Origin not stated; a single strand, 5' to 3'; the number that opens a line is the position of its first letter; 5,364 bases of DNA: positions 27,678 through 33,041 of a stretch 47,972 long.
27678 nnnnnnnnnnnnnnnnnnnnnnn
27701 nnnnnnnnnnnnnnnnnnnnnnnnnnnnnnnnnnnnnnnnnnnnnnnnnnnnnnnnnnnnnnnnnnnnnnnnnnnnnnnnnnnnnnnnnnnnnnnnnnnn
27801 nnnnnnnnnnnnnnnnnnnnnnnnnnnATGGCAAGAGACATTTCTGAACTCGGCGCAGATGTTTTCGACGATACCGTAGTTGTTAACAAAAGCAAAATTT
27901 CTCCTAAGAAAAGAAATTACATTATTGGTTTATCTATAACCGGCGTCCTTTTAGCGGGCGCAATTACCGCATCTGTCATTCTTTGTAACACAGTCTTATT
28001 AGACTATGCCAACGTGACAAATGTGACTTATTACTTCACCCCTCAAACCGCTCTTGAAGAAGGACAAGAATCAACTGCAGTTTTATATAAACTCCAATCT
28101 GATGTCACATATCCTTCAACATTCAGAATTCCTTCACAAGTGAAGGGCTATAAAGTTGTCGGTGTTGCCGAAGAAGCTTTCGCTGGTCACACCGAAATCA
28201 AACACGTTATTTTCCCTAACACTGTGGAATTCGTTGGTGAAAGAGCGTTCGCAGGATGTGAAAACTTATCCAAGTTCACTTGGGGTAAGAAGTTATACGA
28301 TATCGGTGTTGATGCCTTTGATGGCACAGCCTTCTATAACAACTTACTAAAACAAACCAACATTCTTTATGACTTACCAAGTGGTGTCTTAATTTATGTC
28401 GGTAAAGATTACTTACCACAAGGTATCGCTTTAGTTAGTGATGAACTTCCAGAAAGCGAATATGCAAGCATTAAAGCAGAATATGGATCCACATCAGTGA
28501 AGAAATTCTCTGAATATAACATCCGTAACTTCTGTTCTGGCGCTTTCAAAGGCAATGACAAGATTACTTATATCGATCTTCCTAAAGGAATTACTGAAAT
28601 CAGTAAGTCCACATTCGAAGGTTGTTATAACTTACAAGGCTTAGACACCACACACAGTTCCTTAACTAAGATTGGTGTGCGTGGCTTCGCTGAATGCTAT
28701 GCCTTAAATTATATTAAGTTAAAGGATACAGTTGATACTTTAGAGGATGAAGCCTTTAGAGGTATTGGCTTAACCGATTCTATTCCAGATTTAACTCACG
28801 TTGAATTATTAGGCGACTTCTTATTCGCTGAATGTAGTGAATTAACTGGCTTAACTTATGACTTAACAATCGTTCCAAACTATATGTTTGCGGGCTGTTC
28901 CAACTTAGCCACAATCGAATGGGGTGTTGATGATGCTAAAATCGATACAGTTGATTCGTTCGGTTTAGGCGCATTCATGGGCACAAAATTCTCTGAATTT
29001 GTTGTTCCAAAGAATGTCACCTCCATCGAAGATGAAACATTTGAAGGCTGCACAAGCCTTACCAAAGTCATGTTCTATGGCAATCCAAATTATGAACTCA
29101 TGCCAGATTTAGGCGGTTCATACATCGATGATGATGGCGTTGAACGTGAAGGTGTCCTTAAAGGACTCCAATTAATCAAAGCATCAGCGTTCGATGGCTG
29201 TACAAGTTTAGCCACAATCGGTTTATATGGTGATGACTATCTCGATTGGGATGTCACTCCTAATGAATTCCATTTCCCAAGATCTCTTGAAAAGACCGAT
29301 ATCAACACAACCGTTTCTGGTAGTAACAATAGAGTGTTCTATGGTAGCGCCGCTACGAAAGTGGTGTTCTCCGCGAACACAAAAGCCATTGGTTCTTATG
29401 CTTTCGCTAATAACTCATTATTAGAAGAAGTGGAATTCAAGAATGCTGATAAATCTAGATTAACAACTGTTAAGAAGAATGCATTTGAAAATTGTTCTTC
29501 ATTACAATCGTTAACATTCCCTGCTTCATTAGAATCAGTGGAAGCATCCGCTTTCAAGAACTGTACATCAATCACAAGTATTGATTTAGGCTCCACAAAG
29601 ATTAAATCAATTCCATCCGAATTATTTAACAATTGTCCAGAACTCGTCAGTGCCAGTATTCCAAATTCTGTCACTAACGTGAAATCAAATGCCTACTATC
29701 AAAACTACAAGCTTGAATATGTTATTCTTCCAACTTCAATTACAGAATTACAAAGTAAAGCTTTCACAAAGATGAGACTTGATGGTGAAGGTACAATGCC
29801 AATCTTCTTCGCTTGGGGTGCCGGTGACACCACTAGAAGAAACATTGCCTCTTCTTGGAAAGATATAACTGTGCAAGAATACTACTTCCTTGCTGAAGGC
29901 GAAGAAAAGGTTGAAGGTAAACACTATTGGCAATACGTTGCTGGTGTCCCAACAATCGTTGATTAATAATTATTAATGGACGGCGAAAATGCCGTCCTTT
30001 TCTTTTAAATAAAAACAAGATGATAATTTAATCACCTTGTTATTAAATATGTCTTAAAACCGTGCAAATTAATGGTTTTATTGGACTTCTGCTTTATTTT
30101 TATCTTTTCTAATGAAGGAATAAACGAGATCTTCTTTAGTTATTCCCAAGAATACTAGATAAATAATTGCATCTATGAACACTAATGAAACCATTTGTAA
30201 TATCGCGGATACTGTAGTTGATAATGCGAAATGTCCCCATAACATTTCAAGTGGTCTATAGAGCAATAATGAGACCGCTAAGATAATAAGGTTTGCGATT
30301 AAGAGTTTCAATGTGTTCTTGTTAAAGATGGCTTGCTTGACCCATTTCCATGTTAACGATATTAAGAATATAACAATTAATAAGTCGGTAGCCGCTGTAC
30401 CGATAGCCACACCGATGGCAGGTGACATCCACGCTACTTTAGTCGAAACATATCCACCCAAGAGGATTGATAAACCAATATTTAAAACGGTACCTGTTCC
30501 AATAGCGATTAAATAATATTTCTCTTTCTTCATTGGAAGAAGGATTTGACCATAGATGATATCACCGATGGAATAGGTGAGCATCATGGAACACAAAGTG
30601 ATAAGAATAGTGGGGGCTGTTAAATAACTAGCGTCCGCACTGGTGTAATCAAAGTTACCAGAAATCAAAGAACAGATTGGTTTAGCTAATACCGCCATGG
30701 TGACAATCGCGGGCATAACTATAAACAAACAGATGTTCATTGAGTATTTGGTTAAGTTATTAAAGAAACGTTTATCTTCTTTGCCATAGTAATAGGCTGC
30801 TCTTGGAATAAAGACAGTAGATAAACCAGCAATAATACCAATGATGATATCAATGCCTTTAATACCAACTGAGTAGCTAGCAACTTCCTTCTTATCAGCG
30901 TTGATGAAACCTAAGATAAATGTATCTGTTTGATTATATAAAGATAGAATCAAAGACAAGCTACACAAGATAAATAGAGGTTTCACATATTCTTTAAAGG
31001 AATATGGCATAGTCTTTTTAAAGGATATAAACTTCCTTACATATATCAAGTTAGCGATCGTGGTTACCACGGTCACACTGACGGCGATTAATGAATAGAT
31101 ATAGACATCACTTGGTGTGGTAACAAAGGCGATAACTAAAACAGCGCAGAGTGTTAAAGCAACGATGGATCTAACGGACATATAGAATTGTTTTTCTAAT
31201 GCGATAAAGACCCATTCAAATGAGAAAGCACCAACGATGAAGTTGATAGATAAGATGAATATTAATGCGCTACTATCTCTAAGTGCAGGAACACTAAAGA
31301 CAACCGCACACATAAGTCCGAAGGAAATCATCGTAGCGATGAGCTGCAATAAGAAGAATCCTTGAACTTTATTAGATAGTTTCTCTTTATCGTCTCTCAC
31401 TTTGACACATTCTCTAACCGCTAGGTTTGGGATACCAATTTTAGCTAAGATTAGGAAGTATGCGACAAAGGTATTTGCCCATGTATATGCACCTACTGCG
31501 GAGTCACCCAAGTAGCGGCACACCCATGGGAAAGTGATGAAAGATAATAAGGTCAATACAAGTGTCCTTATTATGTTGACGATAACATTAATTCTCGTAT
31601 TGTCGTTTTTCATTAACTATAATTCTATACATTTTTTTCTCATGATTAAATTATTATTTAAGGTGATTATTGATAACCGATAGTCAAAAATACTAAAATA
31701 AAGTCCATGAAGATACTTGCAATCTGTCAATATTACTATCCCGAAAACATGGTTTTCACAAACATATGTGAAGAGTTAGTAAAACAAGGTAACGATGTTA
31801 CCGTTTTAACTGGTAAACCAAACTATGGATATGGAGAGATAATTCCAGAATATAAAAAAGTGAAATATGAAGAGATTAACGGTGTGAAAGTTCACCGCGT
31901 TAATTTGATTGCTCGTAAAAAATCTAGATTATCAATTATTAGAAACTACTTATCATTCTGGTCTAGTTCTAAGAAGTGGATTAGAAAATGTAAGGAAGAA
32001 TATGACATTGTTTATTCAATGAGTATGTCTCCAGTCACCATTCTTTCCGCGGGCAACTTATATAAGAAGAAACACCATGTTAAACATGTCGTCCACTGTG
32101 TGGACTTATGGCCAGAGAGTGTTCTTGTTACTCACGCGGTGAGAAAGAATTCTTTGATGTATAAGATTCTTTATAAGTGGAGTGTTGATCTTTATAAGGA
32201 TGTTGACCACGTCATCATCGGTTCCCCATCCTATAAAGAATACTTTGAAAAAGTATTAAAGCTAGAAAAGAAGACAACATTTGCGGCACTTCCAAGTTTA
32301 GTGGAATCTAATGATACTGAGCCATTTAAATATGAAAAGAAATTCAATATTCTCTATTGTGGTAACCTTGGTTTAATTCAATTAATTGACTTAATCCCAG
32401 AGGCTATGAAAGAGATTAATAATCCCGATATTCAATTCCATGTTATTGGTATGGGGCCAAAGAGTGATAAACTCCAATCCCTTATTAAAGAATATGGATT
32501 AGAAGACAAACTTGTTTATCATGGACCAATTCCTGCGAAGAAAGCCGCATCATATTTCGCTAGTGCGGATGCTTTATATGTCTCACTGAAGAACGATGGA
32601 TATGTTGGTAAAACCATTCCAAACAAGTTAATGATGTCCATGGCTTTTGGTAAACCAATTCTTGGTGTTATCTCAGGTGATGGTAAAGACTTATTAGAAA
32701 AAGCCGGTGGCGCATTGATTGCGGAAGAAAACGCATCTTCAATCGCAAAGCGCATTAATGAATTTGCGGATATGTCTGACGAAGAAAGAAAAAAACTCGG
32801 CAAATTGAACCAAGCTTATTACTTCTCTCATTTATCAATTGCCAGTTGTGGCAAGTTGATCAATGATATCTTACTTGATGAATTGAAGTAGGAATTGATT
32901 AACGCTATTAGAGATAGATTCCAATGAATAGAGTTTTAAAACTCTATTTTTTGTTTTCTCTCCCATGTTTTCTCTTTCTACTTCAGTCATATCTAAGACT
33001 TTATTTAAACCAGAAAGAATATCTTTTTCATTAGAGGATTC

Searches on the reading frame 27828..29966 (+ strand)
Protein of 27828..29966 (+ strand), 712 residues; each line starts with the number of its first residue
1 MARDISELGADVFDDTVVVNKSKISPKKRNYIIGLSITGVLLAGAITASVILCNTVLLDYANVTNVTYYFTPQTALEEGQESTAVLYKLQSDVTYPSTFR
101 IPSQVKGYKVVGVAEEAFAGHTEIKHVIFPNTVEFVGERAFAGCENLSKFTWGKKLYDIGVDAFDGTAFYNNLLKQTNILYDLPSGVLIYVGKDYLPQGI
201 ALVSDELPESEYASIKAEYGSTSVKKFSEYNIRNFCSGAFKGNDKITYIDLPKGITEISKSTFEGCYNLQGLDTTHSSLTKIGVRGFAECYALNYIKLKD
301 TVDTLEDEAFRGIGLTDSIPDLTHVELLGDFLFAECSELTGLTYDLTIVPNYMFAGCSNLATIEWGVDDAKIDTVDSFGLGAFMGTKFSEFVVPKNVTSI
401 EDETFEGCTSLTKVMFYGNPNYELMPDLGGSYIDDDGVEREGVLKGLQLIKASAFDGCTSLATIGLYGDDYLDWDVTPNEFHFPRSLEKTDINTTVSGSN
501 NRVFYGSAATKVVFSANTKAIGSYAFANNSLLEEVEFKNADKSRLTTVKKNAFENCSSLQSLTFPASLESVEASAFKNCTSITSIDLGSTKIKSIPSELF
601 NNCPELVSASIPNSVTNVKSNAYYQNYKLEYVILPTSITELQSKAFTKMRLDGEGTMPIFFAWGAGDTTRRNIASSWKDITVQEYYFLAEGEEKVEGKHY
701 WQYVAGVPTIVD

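Call 20: search_protein_families(library=pfam, proteins=[window:27828-29966:+], max_evalue=0.001)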
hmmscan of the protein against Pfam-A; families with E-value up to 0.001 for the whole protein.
window:27828-29966:+ (712 aa): 3 families
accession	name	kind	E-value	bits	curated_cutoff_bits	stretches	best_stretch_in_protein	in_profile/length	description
PF13306.12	LRR_5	-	8.2e-73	242.7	27.7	5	543-649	20-123/127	BspA type Leucine rich repeat region (6 copies)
PF13855.12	LRR_8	-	4.2e-18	65.3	27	0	568-606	13-51/61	Leucine rich repeat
PF12799.13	LRR_4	-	0.0006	20.4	27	0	559-596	3-40/44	Leucine Rich repeats (2 copies)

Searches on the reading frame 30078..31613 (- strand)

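Call 20: search_protein_families(library=pfam, proteins=[window:30078-31613:-], max_evalue=0.001)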
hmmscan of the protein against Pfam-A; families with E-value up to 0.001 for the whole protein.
window:30078-31613:- (511 aa): 3 families
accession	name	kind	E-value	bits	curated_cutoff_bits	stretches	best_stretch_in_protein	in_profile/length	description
PF01943.22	Polysacc_synt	-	2.9e-28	99.5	28.2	1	9-271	4-269/274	Polysaccharide biosynthesis protein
PF01554.23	MatE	-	6.7e-09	36.1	24.9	1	220-382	6-159/161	MatE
PF03023.19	MurJ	-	1.1e-05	24.7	27.4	1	59-451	36-431/451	Lipid II flippase MurJ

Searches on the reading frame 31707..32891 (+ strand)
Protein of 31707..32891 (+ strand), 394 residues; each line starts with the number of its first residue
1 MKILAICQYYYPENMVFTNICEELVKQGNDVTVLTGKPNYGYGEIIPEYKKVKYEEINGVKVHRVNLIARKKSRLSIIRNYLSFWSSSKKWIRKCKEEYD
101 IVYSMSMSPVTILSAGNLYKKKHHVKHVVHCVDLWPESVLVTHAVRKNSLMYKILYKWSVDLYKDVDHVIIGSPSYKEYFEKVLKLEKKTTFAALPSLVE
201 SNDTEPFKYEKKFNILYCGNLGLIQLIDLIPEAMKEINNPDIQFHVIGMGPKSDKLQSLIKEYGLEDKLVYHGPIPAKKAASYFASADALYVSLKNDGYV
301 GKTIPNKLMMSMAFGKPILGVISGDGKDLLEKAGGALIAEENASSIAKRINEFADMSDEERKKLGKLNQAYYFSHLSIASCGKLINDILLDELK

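Call 20: search_protein_families(library=pfam, proteins=[window:31707-32891:+], max_evalue=0.001)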
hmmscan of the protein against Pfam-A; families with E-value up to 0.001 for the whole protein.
window:31707-32891:+ (394 aa): 4 families
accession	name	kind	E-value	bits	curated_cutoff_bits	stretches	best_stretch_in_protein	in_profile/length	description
PF00534.26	Glycos_transf_1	-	3.7e-19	69.4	26.4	1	205-366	8-167/172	Glycosyl transferases group 1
PF13692.12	Glyco_trans_1_4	-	7.6e-16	59.1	27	1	214-353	3-139/142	Glycosyl transferases group 1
PF13439.12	Glyco_transf_4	-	4e-12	46.9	28.5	1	16-187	7-155/170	Glycosyltransferase Family 4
PF13579.12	Glyco_trans_4_4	-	1.8e-08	35.3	29.7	1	16-181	6-143/158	Glycosyl transferase 4-like domain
